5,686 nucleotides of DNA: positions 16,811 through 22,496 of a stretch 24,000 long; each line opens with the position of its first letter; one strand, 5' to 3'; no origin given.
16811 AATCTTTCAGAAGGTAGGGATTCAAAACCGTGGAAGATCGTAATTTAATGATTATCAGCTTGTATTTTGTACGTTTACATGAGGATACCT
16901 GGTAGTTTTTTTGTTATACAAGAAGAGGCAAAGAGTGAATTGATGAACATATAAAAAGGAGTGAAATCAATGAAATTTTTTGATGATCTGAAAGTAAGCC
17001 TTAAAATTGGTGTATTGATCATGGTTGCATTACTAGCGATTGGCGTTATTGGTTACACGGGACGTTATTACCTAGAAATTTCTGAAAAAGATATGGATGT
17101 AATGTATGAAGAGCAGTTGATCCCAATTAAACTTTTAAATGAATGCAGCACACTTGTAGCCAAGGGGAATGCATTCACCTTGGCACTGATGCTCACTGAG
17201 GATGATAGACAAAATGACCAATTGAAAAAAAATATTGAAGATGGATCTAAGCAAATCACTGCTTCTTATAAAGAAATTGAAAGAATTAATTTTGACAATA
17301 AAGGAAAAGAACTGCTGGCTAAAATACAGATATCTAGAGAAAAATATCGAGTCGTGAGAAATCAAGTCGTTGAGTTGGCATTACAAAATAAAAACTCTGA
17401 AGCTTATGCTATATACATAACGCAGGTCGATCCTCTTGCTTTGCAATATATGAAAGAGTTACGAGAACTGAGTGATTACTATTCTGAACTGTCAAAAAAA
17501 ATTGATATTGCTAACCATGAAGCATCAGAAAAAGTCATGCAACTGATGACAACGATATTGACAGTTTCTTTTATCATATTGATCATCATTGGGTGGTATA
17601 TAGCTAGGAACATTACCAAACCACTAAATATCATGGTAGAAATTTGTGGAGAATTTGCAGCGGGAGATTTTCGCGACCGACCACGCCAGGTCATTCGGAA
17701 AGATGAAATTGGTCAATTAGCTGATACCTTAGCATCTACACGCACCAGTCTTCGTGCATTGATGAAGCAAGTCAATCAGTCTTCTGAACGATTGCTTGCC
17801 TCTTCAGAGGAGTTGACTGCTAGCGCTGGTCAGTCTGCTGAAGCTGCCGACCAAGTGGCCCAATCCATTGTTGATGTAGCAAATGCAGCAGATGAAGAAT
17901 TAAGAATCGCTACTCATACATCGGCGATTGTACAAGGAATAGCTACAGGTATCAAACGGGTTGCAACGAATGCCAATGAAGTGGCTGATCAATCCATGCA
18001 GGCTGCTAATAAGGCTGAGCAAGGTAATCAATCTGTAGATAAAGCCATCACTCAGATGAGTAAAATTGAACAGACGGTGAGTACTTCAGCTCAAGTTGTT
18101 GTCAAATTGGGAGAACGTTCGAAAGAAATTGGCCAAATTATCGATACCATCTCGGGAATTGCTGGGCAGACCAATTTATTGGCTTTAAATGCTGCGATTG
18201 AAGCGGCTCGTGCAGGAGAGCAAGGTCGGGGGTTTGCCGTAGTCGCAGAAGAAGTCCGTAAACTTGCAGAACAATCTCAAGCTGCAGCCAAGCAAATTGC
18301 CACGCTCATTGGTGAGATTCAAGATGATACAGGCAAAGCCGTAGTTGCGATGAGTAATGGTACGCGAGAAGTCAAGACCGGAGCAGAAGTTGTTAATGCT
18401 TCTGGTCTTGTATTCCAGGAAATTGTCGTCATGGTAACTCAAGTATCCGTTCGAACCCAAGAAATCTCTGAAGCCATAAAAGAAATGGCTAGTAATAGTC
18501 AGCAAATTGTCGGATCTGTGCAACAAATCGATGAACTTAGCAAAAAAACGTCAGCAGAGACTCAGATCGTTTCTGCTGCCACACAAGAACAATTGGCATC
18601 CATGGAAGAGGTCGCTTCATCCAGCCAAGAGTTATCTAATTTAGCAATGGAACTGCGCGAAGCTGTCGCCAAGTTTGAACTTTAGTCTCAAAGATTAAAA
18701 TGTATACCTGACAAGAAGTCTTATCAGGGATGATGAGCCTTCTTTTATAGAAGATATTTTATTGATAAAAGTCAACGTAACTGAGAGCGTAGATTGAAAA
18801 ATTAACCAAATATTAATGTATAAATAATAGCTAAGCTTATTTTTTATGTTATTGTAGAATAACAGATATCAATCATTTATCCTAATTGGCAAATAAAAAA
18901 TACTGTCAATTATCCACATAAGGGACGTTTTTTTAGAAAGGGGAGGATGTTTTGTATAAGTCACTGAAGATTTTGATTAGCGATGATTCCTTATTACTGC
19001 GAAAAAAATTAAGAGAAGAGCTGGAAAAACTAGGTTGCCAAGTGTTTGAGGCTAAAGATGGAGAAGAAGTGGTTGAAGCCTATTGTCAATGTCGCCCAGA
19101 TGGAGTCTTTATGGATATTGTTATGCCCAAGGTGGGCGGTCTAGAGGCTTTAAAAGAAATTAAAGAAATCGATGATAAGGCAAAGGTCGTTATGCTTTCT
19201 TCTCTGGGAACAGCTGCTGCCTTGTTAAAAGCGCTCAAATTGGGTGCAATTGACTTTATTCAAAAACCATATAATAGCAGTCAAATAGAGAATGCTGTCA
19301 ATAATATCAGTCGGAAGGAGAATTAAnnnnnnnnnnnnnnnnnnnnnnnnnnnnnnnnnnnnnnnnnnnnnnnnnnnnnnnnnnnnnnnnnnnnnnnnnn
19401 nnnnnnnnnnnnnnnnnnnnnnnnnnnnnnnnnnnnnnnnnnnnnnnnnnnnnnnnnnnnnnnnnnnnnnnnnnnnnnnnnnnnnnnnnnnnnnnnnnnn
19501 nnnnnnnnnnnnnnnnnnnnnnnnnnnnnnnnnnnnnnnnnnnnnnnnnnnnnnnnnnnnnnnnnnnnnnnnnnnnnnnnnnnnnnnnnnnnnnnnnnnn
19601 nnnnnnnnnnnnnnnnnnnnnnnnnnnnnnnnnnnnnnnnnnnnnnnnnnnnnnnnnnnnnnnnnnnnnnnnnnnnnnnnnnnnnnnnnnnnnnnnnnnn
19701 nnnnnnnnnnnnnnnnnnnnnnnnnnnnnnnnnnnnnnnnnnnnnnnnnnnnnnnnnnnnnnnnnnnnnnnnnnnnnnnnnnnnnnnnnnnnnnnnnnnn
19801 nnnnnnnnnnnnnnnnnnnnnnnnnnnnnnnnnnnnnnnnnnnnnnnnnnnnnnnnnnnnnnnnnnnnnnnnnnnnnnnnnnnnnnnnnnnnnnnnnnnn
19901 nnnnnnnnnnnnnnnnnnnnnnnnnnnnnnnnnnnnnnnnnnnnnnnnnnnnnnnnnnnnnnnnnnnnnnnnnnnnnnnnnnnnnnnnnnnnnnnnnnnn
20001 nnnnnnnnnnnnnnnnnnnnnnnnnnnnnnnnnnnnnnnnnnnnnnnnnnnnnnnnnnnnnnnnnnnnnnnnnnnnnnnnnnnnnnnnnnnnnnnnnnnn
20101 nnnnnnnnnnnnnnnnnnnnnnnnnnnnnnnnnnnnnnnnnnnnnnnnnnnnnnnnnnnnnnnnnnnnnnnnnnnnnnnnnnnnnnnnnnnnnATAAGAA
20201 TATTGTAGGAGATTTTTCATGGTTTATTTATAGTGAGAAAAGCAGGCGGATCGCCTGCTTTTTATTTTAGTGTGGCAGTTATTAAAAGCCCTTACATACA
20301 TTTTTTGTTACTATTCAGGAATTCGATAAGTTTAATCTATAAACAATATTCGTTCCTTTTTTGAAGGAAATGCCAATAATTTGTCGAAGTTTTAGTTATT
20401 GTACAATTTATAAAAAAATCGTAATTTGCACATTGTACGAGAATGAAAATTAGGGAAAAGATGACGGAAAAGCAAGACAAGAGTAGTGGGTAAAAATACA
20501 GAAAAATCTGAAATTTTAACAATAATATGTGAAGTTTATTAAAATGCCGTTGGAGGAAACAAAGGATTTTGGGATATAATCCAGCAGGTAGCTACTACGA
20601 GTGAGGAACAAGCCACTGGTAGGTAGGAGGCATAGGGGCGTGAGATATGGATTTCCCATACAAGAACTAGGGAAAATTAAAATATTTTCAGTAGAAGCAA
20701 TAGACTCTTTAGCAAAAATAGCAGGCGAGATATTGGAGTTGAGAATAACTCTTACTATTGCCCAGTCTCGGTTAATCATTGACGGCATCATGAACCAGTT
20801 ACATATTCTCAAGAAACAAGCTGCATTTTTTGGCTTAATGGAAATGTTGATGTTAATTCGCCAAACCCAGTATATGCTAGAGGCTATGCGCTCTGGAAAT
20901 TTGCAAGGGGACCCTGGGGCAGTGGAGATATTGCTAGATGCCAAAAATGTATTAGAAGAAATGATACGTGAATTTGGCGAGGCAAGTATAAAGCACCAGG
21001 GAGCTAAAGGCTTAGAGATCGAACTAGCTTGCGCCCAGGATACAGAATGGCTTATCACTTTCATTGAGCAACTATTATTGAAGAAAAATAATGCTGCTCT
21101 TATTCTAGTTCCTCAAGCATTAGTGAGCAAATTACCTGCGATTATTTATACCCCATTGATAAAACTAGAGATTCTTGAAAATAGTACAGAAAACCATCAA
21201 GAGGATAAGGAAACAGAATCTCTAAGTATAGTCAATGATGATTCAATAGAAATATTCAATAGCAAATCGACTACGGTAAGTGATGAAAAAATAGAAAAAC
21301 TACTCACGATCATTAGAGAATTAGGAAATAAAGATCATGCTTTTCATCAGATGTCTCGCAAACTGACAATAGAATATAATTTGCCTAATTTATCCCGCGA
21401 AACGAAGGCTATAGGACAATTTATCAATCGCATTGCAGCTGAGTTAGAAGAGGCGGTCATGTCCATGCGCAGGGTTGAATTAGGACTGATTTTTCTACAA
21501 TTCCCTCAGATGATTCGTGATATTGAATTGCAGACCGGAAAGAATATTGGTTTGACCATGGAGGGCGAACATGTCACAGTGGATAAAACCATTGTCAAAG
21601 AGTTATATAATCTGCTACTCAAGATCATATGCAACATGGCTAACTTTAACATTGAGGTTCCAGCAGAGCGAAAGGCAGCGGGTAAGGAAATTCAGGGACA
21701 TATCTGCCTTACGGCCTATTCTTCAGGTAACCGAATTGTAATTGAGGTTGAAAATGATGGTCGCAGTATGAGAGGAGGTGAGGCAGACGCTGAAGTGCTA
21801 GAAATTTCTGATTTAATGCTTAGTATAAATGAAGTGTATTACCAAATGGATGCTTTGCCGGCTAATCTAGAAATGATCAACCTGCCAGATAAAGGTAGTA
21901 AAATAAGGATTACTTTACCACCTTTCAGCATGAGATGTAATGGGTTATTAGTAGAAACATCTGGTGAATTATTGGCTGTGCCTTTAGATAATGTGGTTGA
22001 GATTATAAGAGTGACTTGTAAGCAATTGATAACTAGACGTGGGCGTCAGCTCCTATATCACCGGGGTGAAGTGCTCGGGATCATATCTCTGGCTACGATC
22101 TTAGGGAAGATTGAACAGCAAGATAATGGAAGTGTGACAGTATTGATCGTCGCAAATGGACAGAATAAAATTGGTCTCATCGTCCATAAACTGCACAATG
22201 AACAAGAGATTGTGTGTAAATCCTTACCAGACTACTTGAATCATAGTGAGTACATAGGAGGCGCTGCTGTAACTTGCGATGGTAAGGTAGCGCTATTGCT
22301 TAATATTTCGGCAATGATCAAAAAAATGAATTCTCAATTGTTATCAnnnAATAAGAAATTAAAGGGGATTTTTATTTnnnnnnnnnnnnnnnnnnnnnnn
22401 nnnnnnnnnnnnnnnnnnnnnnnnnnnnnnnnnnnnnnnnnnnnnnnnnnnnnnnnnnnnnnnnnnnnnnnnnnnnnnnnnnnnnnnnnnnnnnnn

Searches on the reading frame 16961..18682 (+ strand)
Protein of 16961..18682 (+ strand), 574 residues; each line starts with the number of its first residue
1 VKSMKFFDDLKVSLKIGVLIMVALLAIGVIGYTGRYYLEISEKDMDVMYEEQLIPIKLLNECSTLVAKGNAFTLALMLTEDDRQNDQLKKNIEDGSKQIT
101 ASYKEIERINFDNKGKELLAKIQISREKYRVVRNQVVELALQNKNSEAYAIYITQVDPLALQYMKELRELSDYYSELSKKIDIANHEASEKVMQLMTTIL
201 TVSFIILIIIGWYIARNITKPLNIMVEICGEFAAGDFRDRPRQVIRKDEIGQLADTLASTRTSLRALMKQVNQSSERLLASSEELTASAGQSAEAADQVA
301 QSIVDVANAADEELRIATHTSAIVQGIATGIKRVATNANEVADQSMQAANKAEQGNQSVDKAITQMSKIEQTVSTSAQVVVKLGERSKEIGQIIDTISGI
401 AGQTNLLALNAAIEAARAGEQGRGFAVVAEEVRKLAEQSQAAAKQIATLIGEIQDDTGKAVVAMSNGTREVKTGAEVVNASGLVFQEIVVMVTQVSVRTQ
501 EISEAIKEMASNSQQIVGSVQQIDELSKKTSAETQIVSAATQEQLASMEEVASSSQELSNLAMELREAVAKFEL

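Call 3: search_protein_families(library=pfam, proteins=[window:16961-18682:+], max_evalue=1)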
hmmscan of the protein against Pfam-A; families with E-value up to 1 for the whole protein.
window:16961-18682:+ (574 aa): 13 families
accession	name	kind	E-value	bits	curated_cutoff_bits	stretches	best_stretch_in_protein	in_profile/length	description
PF00015.26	MCPsignal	-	1.3e-48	165.6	34.6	1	343-526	2-171/172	Methyl-accepting chemotaxis protein (MCP) signalling domain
PF12729.13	4HB_MCP_1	-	2.2e-35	122.3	27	1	9-185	1-177/181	Four helix bundle sensory module for signal transduction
PF00672.30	HAMP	-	6.8e-09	36.4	25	1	214-266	2-53/53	HAMP domain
PF02203.21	TarH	-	5.4e-07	30.1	25.2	1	7-174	2-173/177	Tar ligand binding domain homologue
PF03127.19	GAT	-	0.0015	19.2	31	0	242-286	18-65/77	GAT domain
PF04108.17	ATG17_like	-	0.0017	18.3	43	2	437-566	115-245/355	Autophagy protein ATG17-like domain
PF06009.19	Laminin_II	-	0.019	15.4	33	1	308-389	3-84/138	Laminin Domain II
PF05659.16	RPW8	-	0.029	14.5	30.4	1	482-537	10-65/139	Arabidopsis broad-spectrum mildew resistance protein RPW8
PF24658.1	DUF7647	-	0.033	14.4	27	1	498-561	7-69/180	Domain of unknown function (DUF7647)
PF24164.1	TMP_N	-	0.037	15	27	1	330-384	17-71/82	Tape measure protein N-terminal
PF10046.14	BLOC1_2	-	0.037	14.8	33.4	1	308-390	9-91/96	Biogenesis of lysosome-related organelles complex-1 subunit 2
PF08178.16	GnsAB_toxin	-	0.064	13.6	27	1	430-476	4-48/54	GnsA/GnsB toxin of bacterial toxin-antitoxin system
PF25547.1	WXG100_2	-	0.84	10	27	0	269-318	69-120/150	WXG100 like domain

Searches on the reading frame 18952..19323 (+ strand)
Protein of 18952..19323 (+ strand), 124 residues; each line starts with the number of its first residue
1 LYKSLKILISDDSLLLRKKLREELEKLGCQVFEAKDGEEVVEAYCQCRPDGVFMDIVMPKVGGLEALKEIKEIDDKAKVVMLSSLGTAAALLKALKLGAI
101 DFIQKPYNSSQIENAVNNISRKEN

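Call 3: search_protein_families(library=pfam, proteins=[window:18952-19323:+], max_evalue=1)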
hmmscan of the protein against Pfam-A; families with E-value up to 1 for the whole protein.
window:18952-19323:+ (124 aa): 3 families
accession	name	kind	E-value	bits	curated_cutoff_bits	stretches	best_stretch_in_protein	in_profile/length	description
PF00072.30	Response_reg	-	9.4e-27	93.8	30.2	1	7-116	1-110/111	Response regulator receiver domain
PF11447.13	DUF3201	-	0.036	14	25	1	10-59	7-51/153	Protein of unknown function (DUF3201)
PF09716.15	ETRAMP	-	0.1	13.1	29.1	1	68-98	42-72/81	Malarial early transcribed membrane protein (ETRAMP)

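Call 4: search_protein_families(library=ncbifam, proteins=[window:18952-19323:+], max_evalue=1)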
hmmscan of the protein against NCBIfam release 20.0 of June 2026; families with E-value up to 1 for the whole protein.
window:18952-19323:+ (124 aa): 102 families (the best 25 are shown)
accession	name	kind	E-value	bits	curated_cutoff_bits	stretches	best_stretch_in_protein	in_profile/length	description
NF041367.1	CheY_Halo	equivalog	5.7e-26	91.2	200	1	7-119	1-113/114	chemotaxis protein CheY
NF001965.0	PRK00742.1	subfamily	8.7e-22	77.8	293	1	4-112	3-116/357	chemotaxis-specific protein-glutamate methyltransferase CheB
NF008469.0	PRK11361.1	equivalog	1.1e-20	73.8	714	1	4-114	4-114/461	acetoacetate metabolism transcriptional regulator AtoC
NF045944.1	ResRegRpaBCyano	equivalog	1.7e-20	73.4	330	1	8-122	1-114/229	response regulator transcription factor RpaB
NF045505.1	RR_RssB_Pseudo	equivalog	2.2e-18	66.5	700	1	4-109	5-110/394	two-component system response regulator RssB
NF009206.0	PRK12555.1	subfamily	3.8e-17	62.3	342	1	6-113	2-114/340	chemotaxis-specific protein-glutamate methyltransferase CheB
NF051850.1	RespRegRprY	equivalog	1e-16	61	370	1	1-122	1-122/234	response regulator transcription factor RprY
NF007969.0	PRK10693.1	equivalog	1.1e-16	60.8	329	1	6-108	9-111/337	two-component system response regulator RssB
NF008199.0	PRK10955.1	equivalog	3.7e-16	59.8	341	1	6-122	3-117/232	envelope stress response regulator transcription factor CpxR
NF041733.1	resp_reg_CseB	equivalog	2.4e-15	56.5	350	1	7-121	3-116/228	two-component system response regulator CseB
NF006900.1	PRK09390.1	equivalog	4e-15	55.9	255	1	3-120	3-120/203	response regulator FixJ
NF033791.1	ActR_PrrA_rreg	equivalog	5.8e-15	55.7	250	1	7-119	4-116/173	ActR/PrrA/RegA family redox response regulator transcription factor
TIGR02875.1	spore_0_A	equivalog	1.2e-14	54.2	200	1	6-122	4-124/262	sporulation transcription factor Spo0A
NF051870.1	NAssimRespRegNtrX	equivalog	1.2e-14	54.1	600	1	6-112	3-111/452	nitrogen assimilation response regulator NtrX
NF040534.1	resp_reg_YycF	equivalog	1.3e-14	54.1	340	1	6-121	2-117/231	response regulator YycF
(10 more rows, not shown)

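Call 49: search_solved_structures(query=window:18952-19323:+, max_evalue=1e-10, show_alignments=1)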
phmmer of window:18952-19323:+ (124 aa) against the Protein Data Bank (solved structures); distinct sequences matched with E-value up to 1e-10: 58.
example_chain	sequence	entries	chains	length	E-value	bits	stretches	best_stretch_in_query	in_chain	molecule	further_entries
4iga_A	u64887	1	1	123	3.1e-26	94.8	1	5-121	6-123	Chemotaxis protein CheY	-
1tmy_A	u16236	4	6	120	4.2e-26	94.4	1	6-121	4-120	CHEY PROTEIN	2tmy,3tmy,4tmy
1u0s_Y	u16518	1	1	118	1e-25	93.2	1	6-120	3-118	Chemotaxis protein cheY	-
4qyw_A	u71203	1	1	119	8.9e-25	90.2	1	6-121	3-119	Chemotaxis protein CheY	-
6er7_A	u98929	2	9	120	7.5e-24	87.2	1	6-119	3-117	120aa long hypothetical chemotaxis protein (CheY)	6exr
9rhz_C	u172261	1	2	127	9.1e-24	86.9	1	6-117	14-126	Chemotaxis protein CheY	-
6c40_B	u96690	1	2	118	9.6e-24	86.8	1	6-120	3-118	Chemotaxis protein CheY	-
8q52_A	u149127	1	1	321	2.5e-22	82.3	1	3-110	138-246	Leucine-specific-binding protein,Chemotaxis protein CheY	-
3cwo_X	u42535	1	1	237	1.4e-16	63.8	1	31-114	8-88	beta/alpha-barrel protein based on 1THF and 1TMY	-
3q15_C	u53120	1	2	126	2.8e-16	62.8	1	5-118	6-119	Sporulation initiation phosphotransferase F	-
1fsp_A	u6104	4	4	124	2.8e-16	62.8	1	5-118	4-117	STAGE 0 SPORULATION PROTEIN F | SPORULATION RESPONSE REGULATORY PROTEIN | Sporulation initiation phosphotransferase F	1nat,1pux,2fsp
1pey_A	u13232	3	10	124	4e-16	62.3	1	5-118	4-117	Sporulation initiation phosphotransferase F | SPORULATION RESPONSE REGULATORY PROTEIN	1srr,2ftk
3t8y_A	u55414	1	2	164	4.6e-16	62.1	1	5-111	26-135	Chemotaxis response regulator protein-glutamate methylesterase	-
2jvi_A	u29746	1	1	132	5.1e-16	61.9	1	5-118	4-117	Sporulation initiation phosphotransferase F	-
1f51_E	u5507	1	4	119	5.9e-16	61.8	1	6-117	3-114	SPORULATION INITIATION PHOSPHOTRANSFERASE F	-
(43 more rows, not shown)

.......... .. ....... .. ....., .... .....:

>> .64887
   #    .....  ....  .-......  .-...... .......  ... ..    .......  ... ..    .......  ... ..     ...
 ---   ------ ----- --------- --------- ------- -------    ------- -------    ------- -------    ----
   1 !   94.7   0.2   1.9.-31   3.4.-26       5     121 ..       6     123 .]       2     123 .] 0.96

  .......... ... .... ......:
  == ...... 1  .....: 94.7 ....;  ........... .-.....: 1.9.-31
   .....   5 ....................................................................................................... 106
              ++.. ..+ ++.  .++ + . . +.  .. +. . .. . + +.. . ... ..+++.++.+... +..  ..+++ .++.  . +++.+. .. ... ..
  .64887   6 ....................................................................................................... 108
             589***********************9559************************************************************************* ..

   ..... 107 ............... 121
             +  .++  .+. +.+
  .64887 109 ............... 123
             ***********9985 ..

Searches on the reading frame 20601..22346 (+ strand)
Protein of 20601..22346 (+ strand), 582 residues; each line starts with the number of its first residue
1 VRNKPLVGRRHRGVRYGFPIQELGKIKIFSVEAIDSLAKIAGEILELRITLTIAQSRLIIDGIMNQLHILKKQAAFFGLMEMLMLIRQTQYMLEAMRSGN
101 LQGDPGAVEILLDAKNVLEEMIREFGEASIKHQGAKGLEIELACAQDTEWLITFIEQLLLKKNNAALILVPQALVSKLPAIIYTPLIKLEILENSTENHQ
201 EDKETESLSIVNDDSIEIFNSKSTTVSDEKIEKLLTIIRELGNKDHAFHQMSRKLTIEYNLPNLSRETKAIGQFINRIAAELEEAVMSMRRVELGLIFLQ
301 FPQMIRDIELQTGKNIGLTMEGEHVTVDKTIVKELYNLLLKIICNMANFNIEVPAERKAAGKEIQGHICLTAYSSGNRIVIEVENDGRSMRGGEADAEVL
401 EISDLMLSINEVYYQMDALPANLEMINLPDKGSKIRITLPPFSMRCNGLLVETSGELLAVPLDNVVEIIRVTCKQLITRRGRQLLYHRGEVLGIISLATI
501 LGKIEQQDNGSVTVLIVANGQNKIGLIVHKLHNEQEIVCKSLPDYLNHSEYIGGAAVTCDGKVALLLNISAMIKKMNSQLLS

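Call 3: search_protein_families(library=pfam, proteins=[window:20601-22346:+], max_evalue=1)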
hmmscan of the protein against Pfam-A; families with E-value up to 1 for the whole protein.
window:20601-22346:+ (582 aa): 4 families
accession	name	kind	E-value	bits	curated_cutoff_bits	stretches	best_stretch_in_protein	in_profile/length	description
PF01584.24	CheW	-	2.5e-20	72.9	23.5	1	448-574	2-135/138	CheW-like domain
PF02895.20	H-kinase_dim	-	0.00025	21.9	23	1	226-289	6-68/68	Signal transducing histidine kinase, homodimeric domain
PF01627.28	Hpt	-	0.015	15.9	24.6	1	36-124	13-80/84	Hpt domain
PF02518.31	HATPase_c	-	0.094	13.6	26.4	0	335-393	6-52/111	Histidine kinase-, DNA gyrase B-, and HSP90-like ATPase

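Call 50: search_solved_structures(query=window:20601-22346:+, max_evalue=0.001, show_alignments=1)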
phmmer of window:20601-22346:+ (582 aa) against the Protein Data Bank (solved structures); distinct sequences matched with E-value up to 0.001: 11.
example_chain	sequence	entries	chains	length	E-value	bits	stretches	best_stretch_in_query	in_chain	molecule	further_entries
3ja6_C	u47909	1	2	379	1.5e-36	129.4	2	228-390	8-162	Chemotaxis protein CheA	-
1b3q_A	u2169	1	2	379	2.5e-36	128.6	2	228-390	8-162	PROTEIN (CHEMOTAXIS PROTEIN CHEA)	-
2ch4_A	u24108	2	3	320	4.9e-33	117.8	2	397-572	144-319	CHEMOTAXIS PROTEIN CHEA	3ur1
4jpb_A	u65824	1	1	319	6.7e-33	117.3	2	397-572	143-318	Chemotaxis protein CheA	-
6s1k_A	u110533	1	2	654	1.3e-32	116.3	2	220-391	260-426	Chemotaxis protein CheA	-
8c5v_A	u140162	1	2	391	1.6e-31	112.8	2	221-391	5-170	Chemotaxis protein CheA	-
4xiv_A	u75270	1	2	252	7.9e-21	77.5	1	226-390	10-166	Chemotaxis protein CheA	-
1i5d_A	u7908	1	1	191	1.7e-17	66.5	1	286-390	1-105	CHEMOTAXIS PROTEIN CHEA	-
6mi6_A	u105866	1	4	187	1.7e-16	63.1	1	290-390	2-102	Chemotaxis protein CheA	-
1i58_A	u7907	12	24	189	3.6e-16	62.1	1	292-390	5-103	CHEMOTAXIS PROTEIN CHEA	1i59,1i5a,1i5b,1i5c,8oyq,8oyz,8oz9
6ff6_A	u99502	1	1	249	0.00037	22.5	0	37-125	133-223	BRIC1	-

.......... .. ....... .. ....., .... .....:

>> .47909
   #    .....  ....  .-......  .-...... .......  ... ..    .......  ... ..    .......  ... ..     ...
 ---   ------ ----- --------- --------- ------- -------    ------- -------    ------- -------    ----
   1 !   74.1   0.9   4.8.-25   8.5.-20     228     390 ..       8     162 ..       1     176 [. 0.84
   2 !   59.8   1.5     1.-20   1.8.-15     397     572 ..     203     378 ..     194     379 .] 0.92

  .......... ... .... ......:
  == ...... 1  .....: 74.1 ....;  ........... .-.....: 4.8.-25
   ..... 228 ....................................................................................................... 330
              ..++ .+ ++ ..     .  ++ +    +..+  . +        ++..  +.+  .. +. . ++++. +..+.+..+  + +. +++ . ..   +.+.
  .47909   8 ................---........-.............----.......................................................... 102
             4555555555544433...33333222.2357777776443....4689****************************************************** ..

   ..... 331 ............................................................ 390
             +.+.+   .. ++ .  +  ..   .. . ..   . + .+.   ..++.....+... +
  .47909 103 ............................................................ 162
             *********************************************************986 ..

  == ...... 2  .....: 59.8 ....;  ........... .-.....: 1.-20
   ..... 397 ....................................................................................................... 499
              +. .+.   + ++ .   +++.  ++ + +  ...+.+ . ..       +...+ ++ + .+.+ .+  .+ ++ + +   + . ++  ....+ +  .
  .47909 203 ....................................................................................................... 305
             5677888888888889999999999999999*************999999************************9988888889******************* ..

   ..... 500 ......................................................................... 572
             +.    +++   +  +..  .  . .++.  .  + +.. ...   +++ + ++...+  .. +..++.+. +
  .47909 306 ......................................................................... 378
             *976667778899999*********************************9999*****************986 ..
